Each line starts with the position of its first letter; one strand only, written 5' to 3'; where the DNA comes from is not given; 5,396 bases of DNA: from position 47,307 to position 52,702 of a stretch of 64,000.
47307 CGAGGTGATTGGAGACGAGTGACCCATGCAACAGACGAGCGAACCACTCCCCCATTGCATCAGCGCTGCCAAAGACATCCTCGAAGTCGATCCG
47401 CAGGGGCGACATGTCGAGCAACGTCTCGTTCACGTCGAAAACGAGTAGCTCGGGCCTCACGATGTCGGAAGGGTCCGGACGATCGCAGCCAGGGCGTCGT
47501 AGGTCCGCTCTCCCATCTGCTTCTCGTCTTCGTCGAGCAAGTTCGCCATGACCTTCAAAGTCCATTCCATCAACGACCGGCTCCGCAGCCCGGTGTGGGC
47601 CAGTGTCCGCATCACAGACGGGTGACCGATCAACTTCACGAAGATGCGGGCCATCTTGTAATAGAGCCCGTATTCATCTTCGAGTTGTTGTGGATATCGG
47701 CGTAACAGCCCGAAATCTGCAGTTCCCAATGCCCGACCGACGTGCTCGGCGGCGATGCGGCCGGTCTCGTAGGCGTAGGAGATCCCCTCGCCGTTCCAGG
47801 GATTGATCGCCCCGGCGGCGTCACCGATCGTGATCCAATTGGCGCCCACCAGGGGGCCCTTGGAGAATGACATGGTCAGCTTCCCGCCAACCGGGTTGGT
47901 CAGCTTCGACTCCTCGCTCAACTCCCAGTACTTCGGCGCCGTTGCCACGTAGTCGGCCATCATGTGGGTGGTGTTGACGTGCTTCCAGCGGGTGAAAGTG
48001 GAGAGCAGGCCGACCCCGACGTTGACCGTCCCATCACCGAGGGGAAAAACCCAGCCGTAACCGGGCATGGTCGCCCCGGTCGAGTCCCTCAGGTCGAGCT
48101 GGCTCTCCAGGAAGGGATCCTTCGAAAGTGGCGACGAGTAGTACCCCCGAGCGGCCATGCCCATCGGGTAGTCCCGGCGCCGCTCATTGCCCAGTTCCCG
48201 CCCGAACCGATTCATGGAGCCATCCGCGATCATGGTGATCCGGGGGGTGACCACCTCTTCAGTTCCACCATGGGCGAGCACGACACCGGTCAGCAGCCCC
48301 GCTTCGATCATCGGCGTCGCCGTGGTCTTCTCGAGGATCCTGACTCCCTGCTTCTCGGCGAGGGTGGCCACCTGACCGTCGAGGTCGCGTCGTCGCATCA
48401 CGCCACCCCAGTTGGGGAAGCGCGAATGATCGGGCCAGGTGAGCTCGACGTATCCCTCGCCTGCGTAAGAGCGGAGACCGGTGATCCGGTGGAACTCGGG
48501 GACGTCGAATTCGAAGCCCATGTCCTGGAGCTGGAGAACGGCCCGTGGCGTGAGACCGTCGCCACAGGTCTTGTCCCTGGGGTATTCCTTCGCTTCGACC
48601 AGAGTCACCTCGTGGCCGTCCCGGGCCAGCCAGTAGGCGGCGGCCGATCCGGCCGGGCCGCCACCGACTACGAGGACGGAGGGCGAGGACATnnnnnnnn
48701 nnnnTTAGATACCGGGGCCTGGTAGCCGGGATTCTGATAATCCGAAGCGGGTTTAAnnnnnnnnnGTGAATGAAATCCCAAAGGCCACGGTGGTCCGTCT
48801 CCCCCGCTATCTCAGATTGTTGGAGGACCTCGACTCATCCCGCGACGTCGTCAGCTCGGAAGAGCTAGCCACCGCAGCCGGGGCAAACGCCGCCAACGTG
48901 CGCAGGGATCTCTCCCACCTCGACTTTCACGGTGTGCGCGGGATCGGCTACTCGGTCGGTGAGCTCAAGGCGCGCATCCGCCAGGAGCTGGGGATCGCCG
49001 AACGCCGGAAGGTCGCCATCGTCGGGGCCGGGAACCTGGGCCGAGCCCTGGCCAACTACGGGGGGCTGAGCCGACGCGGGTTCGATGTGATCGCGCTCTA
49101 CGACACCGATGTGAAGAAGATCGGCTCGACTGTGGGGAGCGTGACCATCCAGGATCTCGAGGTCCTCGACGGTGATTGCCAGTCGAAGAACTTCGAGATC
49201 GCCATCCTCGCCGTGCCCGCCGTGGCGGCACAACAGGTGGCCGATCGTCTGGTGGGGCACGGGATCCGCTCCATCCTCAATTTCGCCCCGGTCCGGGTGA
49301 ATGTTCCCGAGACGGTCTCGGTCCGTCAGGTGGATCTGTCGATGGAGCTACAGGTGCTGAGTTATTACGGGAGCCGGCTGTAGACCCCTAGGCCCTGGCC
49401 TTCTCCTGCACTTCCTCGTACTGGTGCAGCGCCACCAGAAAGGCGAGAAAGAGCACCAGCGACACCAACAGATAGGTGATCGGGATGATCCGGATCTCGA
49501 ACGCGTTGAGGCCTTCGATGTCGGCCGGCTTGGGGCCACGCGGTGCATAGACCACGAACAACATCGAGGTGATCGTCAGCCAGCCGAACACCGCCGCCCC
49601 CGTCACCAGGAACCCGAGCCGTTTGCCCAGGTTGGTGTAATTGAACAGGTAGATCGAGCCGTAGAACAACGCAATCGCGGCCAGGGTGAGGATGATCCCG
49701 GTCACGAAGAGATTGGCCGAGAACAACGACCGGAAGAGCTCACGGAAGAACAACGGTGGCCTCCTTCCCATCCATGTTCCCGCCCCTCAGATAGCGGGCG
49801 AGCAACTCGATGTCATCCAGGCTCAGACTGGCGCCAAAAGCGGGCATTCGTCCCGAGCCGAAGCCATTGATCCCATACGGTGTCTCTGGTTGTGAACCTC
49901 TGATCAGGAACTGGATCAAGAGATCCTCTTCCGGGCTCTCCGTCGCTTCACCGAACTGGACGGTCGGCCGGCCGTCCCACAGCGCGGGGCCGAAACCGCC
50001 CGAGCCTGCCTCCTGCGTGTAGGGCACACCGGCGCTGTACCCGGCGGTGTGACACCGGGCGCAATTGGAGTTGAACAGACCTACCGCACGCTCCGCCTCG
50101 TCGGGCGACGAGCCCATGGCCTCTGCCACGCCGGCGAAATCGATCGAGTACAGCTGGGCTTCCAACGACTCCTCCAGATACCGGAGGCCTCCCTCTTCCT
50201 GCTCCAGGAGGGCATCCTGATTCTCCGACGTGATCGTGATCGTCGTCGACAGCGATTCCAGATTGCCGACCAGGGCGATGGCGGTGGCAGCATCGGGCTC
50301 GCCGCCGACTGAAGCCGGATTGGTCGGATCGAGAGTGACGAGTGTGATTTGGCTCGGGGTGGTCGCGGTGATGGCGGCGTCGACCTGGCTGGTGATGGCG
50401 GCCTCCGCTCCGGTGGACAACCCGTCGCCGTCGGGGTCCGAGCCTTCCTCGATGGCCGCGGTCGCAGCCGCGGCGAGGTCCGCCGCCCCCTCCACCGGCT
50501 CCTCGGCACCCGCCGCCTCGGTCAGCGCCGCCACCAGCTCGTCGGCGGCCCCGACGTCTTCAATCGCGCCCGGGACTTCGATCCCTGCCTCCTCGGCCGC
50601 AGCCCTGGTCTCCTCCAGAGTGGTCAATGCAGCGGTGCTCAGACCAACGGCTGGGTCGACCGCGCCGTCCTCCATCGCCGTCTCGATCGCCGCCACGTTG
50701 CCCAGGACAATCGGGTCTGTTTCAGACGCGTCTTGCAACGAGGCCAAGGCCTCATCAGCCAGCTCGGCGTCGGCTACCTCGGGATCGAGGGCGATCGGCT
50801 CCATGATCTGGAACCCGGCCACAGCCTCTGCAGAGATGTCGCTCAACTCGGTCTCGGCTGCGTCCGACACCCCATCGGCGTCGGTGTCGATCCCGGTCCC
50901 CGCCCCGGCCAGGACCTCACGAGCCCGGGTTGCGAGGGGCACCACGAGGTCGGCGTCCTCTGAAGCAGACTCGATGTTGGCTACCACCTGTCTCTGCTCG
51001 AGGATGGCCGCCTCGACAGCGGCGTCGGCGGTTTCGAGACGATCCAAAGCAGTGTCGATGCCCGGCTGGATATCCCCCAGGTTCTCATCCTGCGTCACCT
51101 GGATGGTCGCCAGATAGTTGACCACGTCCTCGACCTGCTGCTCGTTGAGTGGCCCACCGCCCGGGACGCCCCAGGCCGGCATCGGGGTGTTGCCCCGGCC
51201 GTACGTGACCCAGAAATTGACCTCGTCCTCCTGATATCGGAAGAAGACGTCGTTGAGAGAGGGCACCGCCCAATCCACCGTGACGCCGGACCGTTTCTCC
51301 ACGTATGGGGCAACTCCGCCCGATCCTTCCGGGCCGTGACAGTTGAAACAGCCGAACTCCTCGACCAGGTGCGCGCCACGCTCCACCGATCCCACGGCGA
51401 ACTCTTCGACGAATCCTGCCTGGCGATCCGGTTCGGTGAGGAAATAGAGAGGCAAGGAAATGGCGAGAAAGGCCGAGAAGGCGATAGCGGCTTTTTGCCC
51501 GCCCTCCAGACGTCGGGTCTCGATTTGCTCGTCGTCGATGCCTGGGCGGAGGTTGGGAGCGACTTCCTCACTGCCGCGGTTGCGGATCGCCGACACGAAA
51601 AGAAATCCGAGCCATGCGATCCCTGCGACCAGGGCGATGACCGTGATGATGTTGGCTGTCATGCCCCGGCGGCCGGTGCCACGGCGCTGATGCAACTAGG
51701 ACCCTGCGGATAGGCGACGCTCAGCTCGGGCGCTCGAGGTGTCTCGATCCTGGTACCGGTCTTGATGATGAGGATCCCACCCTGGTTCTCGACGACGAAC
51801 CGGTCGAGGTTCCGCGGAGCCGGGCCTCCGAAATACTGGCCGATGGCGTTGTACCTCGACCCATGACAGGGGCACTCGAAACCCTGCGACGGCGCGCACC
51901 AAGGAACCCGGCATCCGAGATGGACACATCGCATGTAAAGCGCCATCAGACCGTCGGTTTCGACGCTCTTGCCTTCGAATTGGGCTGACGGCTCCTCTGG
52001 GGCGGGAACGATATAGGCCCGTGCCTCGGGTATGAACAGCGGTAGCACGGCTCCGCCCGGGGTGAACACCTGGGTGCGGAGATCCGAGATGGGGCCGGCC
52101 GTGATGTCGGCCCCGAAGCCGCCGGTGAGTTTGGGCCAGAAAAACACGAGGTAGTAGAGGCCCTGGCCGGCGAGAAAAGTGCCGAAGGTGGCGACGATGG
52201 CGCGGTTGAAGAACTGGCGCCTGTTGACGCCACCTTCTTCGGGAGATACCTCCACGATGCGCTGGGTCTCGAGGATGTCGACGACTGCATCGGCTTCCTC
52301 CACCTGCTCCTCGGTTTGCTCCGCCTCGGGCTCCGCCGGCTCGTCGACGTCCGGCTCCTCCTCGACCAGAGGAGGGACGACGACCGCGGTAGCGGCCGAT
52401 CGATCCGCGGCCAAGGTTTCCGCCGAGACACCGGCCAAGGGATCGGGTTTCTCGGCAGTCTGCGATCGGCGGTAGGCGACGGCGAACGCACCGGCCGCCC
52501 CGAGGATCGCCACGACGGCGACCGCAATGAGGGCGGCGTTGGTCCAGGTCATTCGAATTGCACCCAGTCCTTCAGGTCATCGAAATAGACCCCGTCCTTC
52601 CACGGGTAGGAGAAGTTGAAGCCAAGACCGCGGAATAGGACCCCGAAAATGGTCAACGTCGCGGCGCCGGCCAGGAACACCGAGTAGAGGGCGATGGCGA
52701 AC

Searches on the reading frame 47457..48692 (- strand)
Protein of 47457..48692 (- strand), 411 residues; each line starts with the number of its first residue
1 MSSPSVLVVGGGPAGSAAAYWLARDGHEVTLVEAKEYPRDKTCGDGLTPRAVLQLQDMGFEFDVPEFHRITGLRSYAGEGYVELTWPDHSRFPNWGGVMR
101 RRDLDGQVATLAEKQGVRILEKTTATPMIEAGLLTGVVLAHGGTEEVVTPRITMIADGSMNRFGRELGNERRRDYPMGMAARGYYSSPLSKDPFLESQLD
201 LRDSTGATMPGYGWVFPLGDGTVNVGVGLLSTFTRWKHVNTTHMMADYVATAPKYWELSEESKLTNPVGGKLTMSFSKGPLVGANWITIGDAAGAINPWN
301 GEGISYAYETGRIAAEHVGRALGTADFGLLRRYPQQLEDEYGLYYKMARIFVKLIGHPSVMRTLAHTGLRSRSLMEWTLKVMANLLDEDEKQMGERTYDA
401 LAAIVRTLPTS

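Call 76: search_protein_families(library=pfam, proteins=[window:47457-48692:-], max_evalue=0.0001)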
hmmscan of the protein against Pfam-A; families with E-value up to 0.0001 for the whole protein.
window:47457-48692:- (411 aa): 10 families
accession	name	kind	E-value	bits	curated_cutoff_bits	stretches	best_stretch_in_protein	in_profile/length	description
PF01266.30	DAO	-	2.3e-12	47.6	27.9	1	6-38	2-34/353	FAD dependent oxidoreductase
PF01494.25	FAD_binding_3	-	9e-11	42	22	1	5-333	3-334/349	FAD binding domain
PF04820.20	Trp_halogenase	-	3.8e-07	29.8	21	1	6-69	2-66/458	Tryptophan halogenase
PF07992.20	Pyr_redox_2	-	6.6e-07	29.5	26.1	1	5-43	2-35/291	Pyridine nucleotide-disulphide oxidoreductase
PF13450.12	NAD_binding_8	-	7.4e-07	29.8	21.9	1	8-37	1-30/68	NAD(P)-binding Rossmann-like domain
PF00890.30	FAD_binding_2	-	8.7e-07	28.9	20.4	1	6-37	2-33/414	FAD binding domain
PF00070.33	Pyr_redox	-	1.1e-06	29.5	22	1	5-59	1-54/82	Pyridine nucleotide-disulphide oxidoreductase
PF12831.13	FAD_oxidored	-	1.4e-06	28.3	27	1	6-36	2-32/416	FAD dependent oxidoreductase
PF22578.2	GGR_cat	-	1.5e-05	25.2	27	1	211-252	32-71/88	Geranylgeranyl reductase catalytic domain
PF01134.28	GIDA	-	3.8e-05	23.4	22.1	0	6-34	2-30/391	Glucose inhibited division protein A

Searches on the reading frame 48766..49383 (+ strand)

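Call 76: search_protein_families(library=pfam, proteins=[window:48766-49383:+], max_evalue=0.0001)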
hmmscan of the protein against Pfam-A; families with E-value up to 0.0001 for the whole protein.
window:48766-49383:+ (205 aa): 3 families
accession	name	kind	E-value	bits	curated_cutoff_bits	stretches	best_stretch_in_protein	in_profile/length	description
PF02629.25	CoA_binding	-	9e-18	65.3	22.3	1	80-176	3-97/97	CoA binding domain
PF06971.19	Put_DNA-bind_N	-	1.2e-16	61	27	1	3-50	1-49/49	Putative DNA-binding protein N-terminus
PF01408.29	GFO_IDH_MocA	-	7.3e-05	23.9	24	0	82-170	2-89/120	Oxidoreductase family, NAD-binding Rossmann fold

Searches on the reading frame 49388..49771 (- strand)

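Call 54: search_protein_families(library=pfam, proteins=[window:49388-49771:-], max_evalue=0.01)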
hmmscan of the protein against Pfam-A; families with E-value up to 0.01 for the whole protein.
window:49388-49771:- (127 aa): 1 family
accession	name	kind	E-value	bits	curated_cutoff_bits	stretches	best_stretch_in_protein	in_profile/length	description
PF13687.11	DUF4153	-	0.0078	15.8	27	1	21-118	98-197/373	Domain of unknown function (DUF4153)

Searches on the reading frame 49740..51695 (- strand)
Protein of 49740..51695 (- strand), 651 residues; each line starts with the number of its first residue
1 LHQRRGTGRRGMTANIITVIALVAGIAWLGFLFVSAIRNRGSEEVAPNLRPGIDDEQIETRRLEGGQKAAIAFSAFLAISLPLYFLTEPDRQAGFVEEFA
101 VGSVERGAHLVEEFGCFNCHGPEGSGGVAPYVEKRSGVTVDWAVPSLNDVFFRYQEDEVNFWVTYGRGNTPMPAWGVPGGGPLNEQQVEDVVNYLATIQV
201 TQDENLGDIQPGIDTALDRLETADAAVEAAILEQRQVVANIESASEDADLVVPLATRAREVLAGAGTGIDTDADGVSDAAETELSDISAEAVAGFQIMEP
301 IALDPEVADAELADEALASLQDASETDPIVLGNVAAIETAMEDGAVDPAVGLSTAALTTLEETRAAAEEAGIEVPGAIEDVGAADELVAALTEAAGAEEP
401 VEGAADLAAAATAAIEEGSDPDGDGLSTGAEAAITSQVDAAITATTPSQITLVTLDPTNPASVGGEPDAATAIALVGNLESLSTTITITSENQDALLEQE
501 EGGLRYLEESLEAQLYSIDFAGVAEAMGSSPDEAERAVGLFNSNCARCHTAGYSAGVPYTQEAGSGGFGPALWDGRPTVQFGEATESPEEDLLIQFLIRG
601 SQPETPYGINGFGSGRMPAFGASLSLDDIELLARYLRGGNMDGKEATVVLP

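Call 3: search_protein_families(library=pfam, proteins=[window:49740-51695:-], max_evalue=0.01)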
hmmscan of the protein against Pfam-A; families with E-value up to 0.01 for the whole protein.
window:49740-51695:- (651 aa): 2 families
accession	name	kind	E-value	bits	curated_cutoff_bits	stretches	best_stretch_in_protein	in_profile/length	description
PF13442.11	Cytochrome_CBB3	-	5.7e-15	55.8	27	2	104-195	3-68/68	Cytochrome C oxidase, cbb3-type, subunit III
PF00034.26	Cytochrom_C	-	3e-12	48.1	21.3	1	104-198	1-89/90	Cytochrome c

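Call 8: search_protein_families(library=ncbifam, proteins=[window:49740-51695:-], max_evalue=0.01)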
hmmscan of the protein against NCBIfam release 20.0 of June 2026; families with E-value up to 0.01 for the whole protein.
window:49740-51695:- (651 aa): 7 families
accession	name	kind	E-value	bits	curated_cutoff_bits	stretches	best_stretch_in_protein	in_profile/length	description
TIGR00782.1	ccoP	equivalog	6.7e-08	32.2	179.95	0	104-197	203-280/285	cytochrome-c oxidase, cbb3-type subunit III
NF045930.1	Cytc6PetJCyano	equivalog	9.9e-07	28.7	135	0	531-553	25-47/110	cytochrome c6 PetJ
NF045774.1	cytochro_C551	exception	1.6e-05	24.8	118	0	114-169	48-88/110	cytochrome c551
TIGR04485.1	thiosulf_SoxX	equivalog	8.3e-05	23.2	61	0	169-197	51-77/78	sulfur oxidation c-type cytochrome SoxX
NF045773.1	cytochro_C550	exception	0.00011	22.1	125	0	114-134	58-78/118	cytochrome c550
NF052248.1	SorU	equivalog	0.0064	16.7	100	0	613-635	49-71/72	SorU family sulfite dehydrogenase c-type cytochrome subunit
NF050122.1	bc1_QcrC_actin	exception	0.007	15.7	200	0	533-560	135-161/253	cytochrome bc1 complex diheme cytochrome c subunit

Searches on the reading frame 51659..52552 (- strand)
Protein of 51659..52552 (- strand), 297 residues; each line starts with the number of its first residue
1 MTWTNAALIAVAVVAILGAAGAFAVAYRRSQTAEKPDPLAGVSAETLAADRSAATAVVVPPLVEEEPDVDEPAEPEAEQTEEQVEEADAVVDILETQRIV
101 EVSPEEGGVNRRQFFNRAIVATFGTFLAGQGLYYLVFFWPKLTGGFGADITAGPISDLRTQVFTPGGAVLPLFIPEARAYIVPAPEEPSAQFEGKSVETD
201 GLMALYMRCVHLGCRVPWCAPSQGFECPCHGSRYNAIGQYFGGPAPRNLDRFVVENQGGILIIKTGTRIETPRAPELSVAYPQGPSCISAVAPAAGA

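Call 3: search_protein_families(library=pfam, proteins=[window:51659-52552:-], max_evalue=0.01)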
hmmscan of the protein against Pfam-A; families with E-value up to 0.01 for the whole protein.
window:51659-52552:- (297 aa): 1 family
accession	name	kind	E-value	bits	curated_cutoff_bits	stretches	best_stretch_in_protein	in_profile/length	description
PF00355.32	Rieske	-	3.9e-07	30.3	20.3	1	200-251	34-86/88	Rieske [2Fe-2S] domain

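Call 8: search_protein_families(library=ncbifam, proteins=[window:51659-52552:-], max_evalue=0.01)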
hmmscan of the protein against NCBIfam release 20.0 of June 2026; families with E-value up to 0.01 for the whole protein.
window:51659-52552:- (297 aa): 5 families
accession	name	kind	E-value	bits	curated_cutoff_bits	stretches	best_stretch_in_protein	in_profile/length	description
NF010001.0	PRK13474.1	subfamily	1e-18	67.3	154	1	105-264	8-162/178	cytochrome b6-f complex iron-sulfur subunit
NF045928.1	Cytb6fFeSPetC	equivalog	1.1e-18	67.2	250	1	105-259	8-158/179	cytochrome b6-f complex iron-sulfur subunit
TIGR01416.1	Rieske_proteo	equivalog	4.9e-12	46.2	97.4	1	193-250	100-161/176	ubiquinol-cytochrome c reductase iron-sulfur subunit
TIGR02694.1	arsenite_ox_S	equivalog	0.00027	20.8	95.65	1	201-255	50-106/129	arsenate reductase (azurin) small subunit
NF050121.1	bc1_QcrA_actin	exception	0.0003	20.4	275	1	194-254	232-295/319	cytochrome bc1 complex Rieske iron-sulfur subunit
